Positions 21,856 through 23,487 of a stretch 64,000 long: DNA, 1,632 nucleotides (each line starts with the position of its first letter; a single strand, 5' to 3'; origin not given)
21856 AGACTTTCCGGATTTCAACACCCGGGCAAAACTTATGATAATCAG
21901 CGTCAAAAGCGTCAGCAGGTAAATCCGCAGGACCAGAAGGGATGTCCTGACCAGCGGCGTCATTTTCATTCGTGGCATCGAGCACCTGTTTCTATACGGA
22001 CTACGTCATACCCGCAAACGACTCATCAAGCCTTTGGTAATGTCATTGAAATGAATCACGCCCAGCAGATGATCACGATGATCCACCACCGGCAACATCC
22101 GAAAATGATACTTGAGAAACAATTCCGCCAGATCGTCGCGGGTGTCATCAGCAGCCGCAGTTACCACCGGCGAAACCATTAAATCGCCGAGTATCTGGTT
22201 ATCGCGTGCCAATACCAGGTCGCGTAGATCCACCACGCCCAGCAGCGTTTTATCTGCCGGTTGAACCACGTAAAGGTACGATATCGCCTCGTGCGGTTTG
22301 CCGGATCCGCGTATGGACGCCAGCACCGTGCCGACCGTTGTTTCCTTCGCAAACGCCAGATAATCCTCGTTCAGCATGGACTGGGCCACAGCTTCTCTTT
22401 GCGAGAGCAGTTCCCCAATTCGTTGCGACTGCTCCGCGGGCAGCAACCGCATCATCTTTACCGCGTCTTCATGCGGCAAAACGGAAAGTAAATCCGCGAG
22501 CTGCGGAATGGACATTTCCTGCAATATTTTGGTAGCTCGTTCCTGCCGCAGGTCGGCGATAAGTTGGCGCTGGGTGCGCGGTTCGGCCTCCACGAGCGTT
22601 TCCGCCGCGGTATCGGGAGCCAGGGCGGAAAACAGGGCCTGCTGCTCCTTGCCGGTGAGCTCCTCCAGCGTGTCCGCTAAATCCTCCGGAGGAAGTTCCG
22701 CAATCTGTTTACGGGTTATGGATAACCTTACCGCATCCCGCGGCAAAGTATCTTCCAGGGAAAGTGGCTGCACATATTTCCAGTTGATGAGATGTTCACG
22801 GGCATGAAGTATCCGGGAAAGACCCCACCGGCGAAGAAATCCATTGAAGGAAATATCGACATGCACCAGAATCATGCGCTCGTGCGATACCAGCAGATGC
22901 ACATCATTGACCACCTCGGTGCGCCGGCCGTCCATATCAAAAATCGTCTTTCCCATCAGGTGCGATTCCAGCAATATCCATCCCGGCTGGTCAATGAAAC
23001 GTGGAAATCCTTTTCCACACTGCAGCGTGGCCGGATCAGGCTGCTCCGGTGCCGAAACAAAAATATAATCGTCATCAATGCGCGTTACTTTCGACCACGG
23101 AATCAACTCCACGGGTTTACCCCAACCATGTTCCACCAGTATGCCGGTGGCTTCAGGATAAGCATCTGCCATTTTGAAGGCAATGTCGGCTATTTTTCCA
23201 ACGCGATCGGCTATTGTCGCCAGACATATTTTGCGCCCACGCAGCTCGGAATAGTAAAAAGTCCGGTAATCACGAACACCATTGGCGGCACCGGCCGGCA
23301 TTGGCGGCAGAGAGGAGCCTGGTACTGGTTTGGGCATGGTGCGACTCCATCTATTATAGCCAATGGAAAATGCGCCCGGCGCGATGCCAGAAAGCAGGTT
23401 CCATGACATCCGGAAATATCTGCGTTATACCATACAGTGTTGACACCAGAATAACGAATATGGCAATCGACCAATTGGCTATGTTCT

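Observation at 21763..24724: NRAMP-related transporter with altered metal-site motifs co-transcribed with a pore-less MgtE-N/CBS sensor protein and a small membrane peptide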

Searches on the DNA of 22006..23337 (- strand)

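Call 65: search_rna_families(sources=[L002, L004, L007, L019, L022], threshold=evalue, max_evalue=0.1)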
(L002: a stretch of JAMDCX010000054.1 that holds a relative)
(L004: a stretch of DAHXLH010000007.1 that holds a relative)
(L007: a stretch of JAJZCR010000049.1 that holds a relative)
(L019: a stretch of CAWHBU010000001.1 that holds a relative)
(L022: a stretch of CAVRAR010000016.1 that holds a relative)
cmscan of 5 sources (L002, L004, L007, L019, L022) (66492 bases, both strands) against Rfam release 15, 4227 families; matches with E-value up to 0.1: 3.
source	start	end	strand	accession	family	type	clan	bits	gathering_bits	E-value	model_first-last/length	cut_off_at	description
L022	2237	2309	+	RF00005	tRNA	Gene; tRNA;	CL00001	70.6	29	2.3e-13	1-71/71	no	tRNA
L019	9774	9869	+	RF03983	MIR5284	Gene; miRNA;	-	30.3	93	0.032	1-111/111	no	MIR5284 microRNA precursor family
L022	2237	2310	-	RF04354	Plastid-ycf2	Cis-reg;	-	28.5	65.7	0.094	1-75/75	no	Plastid-ycf2 5UTR RNA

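Call 95: search_rna_families(sources=[L013, L015, L024, L027, L035, L039, L041, L047, L057, L070, L072], threshold=gathering)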
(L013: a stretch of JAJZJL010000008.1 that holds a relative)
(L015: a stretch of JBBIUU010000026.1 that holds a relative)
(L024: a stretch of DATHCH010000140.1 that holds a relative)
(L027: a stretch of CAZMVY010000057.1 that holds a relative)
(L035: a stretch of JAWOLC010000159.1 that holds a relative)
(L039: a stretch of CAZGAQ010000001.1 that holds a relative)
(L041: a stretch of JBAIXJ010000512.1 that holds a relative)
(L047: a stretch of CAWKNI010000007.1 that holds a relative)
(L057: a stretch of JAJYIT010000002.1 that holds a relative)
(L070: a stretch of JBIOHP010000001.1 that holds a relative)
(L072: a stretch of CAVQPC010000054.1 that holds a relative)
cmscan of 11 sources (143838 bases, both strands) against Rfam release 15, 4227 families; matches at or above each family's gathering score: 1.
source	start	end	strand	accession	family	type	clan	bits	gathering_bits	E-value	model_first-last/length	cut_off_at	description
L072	4367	4543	+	RF00380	Magnesium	Cis-reg; riboswitch;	-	120.5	44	4.7e-26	1-169/169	no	M-box riboswitch aptamer (ykoK leader)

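Call 96: search_rna_families(source=L072, start=4300, end=4700, threshold=gathering, show_alignments=1)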
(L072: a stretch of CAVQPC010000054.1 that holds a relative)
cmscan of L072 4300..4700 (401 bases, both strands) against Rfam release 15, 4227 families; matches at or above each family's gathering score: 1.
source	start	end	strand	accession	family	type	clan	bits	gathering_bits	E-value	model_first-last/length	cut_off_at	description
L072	4367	4543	+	RF00380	Magnesium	Cis-reg; riboswitch;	-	120.5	44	1.3e-28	1-169/169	no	M-box riboswitch aptamer (ykoK leader)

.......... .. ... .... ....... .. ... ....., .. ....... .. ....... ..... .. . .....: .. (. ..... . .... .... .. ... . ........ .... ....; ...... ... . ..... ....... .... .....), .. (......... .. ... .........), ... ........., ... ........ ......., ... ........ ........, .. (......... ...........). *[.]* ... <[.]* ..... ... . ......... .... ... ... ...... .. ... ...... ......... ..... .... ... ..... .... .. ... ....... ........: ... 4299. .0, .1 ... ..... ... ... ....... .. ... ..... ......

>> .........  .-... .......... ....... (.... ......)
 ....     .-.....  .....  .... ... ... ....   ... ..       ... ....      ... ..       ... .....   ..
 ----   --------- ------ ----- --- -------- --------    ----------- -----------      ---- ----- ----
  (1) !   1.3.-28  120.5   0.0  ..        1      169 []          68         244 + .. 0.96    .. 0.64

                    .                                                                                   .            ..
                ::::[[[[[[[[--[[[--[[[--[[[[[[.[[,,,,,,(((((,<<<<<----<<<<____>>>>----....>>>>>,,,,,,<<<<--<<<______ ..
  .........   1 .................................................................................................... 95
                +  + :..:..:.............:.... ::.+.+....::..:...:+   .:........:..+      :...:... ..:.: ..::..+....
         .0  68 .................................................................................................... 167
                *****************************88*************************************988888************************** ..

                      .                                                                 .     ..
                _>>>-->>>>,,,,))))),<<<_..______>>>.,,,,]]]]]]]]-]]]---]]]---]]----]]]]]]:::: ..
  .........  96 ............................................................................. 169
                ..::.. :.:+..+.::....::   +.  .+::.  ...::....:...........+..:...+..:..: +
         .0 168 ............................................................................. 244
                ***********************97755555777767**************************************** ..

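Call 98: search_rna_families(sources=[L071, L036, L065, L058, L062, L045, L049, L018, L020, L021, L023, L025, L028], threshold=gathering)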
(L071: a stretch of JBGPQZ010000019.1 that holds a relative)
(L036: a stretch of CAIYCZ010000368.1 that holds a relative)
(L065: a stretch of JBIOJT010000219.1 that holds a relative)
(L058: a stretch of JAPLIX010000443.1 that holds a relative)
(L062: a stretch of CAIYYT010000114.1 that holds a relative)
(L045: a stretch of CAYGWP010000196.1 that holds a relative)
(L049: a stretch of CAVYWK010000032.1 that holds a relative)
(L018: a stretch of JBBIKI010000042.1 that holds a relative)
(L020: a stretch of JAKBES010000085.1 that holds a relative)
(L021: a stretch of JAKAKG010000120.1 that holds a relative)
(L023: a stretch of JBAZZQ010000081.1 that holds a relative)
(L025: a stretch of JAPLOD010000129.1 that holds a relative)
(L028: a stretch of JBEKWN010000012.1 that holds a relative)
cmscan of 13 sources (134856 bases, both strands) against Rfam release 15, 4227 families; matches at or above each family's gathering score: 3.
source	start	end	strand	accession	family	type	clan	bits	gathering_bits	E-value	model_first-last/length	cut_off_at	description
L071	1115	1291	+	RF00380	Magnesium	Cis-reg; riboswitch;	-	123.8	44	5.8e-27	1-169/169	no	M-box riboswitch aptamer (ykoK leader)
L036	3795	3972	+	RF00380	Magnesium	Cis-reg; riboswitch;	-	118.2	44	1.7e-25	1-169/169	no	M-box riboswitch aptamer (ykoK leader)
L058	3932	4111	+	RF00380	Magnesium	Cis-reg; riboswitch;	-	95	44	2.3e-19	1-169/169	no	M-box riboswitch aptamer (ykoK leader)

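Call 102: build_rna_model(alignment_id=A6)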
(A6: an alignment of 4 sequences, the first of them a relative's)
Model R1 built from alignment A6 (4 sequences, 181 columns); structure: RNAalifold consensus.
model positions 179; base pairs 50; branch points 1; effective number of sequences 0.93; information 0.589 bits per position. Calibrated on 0.2 Mb of random sequence (short: E-values are rough).
structure used (alignment columns):
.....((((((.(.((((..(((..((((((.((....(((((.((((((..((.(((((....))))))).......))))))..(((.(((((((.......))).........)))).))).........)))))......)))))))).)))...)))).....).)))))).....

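Call 103: search_with_rna_model(model_id=R1, sources=[window, L001, L002, L003, L004, L005, L006, L007, L008, L009, L010, L011, L012, L013, L014, L015, L016, L017, L018, L019, L020, L021, L022, L023, L024, L025, L026, L027, L028, L029, L030, L031, L032, L033, L034, L035, L036, L037, L038, L039, L040, L041, L042, L043, L044, L045, L046, L047, L048, L049, L050, L051, L052, L053, L054, L055, L056, L057, L058, L059, L060, L061, L062, L063, L064, L065, L066, L067, L068, L069, L070, L071, L072, L073, L074, L075, L076, L077, L078, L079, L080, L081, L084, L086, L088, L090, L091, L092], max_evalue=1)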
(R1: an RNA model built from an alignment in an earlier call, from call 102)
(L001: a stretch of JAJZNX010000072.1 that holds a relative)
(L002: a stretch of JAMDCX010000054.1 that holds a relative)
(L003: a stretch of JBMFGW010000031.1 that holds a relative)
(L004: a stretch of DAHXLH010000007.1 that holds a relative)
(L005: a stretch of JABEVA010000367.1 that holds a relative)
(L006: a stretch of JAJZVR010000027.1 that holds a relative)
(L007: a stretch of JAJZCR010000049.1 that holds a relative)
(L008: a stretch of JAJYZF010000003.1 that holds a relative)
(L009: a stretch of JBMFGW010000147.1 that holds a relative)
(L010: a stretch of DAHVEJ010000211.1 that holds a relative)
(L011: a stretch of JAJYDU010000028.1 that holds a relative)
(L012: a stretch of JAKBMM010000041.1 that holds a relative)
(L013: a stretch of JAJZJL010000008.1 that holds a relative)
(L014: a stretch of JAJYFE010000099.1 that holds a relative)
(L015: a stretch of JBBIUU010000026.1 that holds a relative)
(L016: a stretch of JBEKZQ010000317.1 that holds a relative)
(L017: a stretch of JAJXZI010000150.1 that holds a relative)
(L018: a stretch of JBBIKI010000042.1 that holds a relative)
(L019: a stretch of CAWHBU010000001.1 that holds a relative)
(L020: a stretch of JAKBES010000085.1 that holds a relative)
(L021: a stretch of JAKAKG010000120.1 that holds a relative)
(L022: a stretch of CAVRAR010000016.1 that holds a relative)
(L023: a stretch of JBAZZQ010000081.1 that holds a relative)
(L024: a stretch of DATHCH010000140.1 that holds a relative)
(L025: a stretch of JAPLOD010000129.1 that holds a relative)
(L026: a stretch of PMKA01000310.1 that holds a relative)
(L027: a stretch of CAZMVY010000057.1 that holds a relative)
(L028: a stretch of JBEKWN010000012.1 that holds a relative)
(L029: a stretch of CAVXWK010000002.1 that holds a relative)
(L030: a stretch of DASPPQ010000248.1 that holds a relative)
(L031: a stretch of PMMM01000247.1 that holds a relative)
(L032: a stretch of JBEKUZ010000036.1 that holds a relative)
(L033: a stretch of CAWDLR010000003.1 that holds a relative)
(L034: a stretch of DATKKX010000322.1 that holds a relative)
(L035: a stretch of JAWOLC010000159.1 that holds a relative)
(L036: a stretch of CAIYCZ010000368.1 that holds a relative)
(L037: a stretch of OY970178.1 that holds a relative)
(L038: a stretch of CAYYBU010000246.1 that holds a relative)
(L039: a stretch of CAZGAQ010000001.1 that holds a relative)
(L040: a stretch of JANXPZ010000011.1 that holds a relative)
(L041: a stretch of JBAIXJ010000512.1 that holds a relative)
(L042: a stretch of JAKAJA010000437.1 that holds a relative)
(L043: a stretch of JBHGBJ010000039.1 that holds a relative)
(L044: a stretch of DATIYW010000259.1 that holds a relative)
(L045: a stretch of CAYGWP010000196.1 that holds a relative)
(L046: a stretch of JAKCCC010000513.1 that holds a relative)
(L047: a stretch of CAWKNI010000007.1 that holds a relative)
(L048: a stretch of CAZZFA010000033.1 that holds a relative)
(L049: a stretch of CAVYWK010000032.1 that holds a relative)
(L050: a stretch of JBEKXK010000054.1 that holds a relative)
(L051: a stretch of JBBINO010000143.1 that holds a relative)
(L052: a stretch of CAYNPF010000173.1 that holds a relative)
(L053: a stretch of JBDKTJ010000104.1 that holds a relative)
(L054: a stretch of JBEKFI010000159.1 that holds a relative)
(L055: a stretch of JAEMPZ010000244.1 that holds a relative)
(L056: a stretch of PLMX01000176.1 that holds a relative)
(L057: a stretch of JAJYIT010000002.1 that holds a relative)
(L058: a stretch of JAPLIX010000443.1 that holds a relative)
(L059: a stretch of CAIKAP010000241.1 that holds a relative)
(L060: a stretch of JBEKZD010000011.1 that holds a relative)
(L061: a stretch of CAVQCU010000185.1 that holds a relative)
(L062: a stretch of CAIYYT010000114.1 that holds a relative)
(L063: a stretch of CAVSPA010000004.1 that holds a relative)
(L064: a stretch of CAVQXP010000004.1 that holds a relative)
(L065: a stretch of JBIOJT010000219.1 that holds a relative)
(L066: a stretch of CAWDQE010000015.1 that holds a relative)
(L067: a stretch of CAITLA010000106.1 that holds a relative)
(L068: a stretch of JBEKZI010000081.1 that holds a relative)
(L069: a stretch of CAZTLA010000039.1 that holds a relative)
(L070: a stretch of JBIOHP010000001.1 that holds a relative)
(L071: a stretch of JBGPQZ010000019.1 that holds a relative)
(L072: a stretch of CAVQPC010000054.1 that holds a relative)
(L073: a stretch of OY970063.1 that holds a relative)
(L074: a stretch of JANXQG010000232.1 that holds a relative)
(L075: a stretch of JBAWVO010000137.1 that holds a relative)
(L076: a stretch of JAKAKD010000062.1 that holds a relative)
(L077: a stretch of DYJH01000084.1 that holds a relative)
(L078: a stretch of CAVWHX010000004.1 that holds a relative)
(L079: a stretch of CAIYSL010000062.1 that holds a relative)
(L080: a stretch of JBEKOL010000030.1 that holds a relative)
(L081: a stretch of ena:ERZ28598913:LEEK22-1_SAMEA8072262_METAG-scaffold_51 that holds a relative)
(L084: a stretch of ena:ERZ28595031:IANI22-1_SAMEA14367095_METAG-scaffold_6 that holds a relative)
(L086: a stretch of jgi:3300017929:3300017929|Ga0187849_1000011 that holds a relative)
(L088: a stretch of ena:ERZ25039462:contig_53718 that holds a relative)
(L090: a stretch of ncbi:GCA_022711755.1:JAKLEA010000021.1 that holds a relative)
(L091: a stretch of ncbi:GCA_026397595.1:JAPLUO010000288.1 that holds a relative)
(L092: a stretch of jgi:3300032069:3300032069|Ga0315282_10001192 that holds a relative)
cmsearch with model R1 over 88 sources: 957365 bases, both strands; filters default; matches with E-value up to 1: 5.
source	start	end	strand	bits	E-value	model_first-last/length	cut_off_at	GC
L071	1115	1291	+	207.4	2.6e-55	1-179/179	no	0.66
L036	3795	3972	+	205.4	9.8e-55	1-179/179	no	0.57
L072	4367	4543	+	201.7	1e-53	1-179/179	no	0.64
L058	3932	4112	+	184.5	6.6e-49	1-179/179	no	0.59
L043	4694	4872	+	169.7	9.6e-45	1-179/179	no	0.55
